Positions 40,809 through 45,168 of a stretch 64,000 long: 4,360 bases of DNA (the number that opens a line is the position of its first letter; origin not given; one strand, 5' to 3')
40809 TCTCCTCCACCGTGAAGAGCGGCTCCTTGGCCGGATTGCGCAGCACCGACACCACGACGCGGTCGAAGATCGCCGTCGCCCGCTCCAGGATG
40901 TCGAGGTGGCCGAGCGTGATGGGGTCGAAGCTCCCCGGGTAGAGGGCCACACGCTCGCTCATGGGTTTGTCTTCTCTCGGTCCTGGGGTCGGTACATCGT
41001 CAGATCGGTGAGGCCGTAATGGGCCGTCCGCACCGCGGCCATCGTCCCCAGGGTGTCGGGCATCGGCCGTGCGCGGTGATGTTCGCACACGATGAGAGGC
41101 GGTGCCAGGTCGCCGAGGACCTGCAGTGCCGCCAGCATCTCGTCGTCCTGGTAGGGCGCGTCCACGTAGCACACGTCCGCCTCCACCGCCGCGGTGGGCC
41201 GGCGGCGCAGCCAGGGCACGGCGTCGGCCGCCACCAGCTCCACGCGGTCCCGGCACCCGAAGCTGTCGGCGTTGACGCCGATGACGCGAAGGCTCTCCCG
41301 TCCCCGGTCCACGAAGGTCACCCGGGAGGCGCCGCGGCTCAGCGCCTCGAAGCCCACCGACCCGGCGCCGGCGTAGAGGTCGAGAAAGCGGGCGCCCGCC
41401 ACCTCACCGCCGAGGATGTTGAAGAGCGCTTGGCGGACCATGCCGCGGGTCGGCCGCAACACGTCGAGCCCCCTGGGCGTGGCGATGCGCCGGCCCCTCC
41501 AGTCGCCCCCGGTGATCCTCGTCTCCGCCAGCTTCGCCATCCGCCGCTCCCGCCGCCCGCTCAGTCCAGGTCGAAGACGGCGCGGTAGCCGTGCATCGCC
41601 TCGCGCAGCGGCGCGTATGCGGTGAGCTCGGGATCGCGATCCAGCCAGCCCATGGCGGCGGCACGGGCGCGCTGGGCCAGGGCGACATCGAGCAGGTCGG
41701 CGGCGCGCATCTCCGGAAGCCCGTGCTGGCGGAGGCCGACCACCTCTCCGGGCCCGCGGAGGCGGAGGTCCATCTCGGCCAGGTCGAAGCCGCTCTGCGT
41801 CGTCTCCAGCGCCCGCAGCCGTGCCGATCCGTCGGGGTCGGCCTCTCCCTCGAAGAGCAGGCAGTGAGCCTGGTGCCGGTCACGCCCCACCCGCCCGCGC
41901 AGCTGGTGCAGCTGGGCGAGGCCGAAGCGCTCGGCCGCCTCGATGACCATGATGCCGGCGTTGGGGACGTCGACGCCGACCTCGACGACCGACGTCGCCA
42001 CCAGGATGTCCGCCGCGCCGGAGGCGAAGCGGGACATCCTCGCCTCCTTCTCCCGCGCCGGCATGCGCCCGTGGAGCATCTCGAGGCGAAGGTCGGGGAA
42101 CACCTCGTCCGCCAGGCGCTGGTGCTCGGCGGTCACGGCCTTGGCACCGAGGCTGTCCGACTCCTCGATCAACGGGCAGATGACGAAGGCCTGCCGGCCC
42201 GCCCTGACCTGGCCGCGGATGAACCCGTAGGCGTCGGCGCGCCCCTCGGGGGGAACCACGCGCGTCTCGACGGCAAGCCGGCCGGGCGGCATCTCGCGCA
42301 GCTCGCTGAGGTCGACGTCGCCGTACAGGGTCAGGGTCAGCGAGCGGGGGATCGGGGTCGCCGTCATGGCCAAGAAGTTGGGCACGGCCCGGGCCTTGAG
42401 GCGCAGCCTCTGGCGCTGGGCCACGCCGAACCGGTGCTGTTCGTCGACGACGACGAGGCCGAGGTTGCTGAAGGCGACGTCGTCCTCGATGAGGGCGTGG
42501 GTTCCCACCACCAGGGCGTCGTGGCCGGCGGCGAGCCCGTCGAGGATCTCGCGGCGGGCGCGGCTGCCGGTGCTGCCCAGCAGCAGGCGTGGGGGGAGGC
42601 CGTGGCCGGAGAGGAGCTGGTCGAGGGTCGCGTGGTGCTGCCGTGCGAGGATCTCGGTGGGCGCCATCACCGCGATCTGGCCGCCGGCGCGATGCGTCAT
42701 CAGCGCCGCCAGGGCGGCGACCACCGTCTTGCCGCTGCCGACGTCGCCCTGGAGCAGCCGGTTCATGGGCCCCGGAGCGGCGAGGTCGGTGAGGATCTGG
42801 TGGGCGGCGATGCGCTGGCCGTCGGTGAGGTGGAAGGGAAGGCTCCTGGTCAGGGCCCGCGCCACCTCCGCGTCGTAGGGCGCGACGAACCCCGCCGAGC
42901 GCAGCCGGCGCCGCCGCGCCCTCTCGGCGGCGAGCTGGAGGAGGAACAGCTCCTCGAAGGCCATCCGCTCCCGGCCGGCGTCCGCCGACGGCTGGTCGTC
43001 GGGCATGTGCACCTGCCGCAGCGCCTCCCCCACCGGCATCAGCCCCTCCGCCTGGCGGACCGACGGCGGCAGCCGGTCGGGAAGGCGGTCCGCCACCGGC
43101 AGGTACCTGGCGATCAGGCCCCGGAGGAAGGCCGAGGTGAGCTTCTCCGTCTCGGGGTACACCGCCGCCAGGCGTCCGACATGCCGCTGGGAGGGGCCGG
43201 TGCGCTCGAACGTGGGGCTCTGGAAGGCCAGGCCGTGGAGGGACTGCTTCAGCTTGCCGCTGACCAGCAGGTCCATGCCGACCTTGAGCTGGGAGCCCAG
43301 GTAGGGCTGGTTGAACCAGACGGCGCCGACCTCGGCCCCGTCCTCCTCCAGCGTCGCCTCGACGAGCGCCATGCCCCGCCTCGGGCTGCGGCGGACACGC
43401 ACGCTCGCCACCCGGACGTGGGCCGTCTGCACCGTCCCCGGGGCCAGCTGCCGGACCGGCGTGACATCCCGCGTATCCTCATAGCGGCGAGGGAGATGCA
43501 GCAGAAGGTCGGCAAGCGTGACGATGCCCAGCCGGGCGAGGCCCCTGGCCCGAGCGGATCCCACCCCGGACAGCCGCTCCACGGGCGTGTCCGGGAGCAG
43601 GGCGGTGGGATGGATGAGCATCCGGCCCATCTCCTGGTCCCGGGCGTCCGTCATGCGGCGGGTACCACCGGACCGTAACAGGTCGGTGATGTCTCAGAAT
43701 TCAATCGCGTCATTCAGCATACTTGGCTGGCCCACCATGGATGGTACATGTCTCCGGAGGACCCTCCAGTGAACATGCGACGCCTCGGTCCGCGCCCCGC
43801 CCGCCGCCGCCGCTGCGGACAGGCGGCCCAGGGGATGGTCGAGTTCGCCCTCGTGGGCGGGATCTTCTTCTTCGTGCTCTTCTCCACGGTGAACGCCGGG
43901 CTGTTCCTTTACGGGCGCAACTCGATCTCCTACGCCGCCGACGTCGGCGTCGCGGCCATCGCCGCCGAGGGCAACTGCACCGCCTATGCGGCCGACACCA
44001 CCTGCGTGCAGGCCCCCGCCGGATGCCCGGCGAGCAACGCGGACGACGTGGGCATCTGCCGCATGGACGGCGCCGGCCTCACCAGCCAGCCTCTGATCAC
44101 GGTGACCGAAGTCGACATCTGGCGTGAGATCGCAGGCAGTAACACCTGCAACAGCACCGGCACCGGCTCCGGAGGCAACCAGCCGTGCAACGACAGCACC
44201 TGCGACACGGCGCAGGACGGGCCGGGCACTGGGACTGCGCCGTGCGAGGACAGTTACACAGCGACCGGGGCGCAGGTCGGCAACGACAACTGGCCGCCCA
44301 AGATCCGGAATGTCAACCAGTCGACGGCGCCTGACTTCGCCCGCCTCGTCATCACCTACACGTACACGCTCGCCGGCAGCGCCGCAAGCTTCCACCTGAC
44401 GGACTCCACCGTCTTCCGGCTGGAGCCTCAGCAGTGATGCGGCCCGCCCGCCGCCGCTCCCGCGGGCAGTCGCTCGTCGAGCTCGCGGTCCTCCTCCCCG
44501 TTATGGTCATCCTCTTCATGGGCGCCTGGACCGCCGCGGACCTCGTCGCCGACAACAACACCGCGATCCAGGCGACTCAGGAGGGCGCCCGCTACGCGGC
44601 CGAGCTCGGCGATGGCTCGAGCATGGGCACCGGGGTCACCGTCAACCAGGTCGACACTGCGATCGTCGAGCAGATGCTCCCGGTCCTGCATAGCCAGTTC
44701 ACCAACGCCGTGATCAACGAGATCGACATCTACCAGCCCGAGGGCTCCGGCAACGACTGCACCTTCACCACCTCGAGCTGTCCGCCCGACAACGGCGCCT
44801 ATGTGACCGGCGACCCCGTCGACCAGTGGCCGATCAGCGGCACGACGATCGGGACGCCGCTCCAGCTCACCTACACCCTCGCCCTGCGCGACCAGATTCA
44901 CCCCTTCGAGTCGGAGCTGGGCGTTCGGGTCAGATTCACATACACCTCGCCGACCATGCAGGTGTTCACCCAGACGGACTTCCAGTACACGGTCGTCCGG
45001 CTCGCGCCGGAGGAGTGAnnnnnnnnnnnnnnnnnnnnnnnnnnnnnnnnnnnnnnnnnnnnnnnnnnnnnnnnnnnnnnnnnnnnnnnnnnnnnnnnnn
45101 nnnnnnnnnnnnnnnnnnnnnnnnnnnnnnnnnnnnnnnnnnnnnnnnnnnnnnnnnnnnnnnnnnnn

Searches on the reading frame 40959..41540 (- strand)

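Call 30: search_protein_families(library=pfam, proteins=[window:40959-41540:-], max_evalue=0.00001)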
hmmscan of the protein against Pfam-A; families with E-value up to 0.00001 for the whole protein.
window:40959-41540:- (193 aa): 1 family
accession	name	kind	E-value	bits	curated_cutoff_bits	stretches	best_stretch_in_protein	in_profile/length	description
PF03602.21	Cons_hypoth95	-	7.6e-42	143.5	24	1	7-183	1-181/182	Conserved hypothetical protein 95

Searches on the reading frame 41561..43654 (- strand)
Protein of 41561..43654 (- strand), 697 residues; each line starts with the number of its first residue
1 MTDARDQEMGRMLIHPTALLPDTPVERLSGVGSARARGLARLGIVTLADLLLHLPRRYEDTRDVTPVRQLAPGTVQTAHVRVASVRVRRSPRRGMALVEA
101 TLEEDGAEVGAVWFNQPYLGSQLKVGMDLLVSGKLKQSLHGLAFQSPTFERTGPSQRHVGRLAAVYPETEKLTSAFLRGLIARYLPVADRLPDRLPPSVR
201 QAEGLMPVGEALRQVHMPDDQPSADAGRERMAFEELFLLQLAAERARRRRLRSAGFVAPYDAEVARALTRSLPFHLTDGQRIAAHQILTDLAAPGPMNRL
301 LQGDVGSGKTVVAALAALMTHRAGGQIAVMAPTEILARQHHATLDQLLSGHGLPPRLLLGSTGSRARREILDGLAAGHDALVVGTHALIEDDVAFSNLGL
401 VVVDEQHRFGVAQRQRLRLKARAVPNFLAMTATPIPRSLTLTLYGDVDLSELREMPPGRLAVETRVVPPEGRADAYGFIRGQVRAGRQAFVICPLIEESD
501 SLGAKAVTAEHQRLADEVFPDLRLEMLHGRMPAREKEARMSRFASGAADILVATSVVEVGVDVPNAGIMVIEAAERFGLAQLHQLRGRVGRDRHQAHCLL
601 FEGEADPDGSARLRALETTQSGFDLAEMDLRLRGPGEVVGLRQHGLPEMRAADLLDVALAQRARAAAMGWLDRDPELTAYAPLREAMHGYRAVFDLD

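Call 30: search_protein_families(library=pfam, proteins=[window:41561-43654:-], max_evalue=0.00001)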
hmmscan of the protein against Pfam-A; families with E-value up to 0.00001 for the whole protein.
window:41561-43654:- (697 aa): 5 families
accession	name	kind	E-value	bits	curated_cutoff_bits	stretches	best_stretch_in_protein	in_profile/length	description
PF00270.35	DEAD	-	1e-22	81.1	26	1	279-438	3-163/167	DEAD/DEAH box helicase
PF17191.10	RecG_wedge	-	5.7e-20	72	23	1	29-184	6-158/162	RecG wedge domain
PF00271.37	Helicase_C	-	2e-18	67.1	23.5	1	484-592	13-109/110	Helicase conserved C-terminal domain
PF04851.21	ResIII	-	2.1e-08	34.7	22.5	1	275-434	3-162/164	Type III restriction enzyme, res subunit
PF19833.4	RecG_dom3_C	-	4.2e-07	30.4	26.8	1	619-678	1-62/87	ATP-dependent DNA helicase RecG, domain 3, C-terminal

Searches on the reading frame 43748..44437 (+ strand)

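Call 30: search_protein_families(library=pfam, proteins=[window:43748-44437:+], max_evalue=0.00001)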
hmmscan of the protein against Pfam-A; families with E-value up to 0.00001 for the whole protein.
window:43748-44437:+ (229 aa): 1 family
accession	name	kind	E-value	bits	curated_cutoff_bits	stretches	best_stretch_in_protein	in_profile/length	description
PF07811.17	TadE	-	6.1e-08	33.1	22.9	1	28-67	2-41/43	TadE-like protein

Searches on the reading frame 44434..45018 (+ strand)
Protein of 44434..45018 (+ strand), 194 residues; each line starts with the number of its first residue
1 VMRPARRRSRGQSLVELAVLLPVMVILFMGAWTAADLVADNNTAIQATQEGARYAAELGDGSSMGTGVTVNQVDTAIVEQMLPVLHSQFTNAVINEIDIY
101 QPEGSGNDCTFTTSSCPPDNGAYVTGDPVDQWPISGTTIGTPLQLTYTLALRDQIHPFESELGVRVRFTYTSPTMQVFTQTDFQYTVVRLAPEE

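Call 30: search_protein_families(library=pfam, proteins=[window:44434-45018:+], max_evalue=0.00001)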
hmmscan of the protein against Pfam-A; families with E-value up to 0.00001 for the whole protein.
window:44434-45018:+ (194 aa): 1 family
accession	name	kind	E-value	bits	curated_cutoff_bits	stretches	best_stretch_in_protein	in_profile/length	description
PF07811.17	TadE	-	1.1e-09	38.7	22.9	1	11-53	1-43/43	TadE-like protein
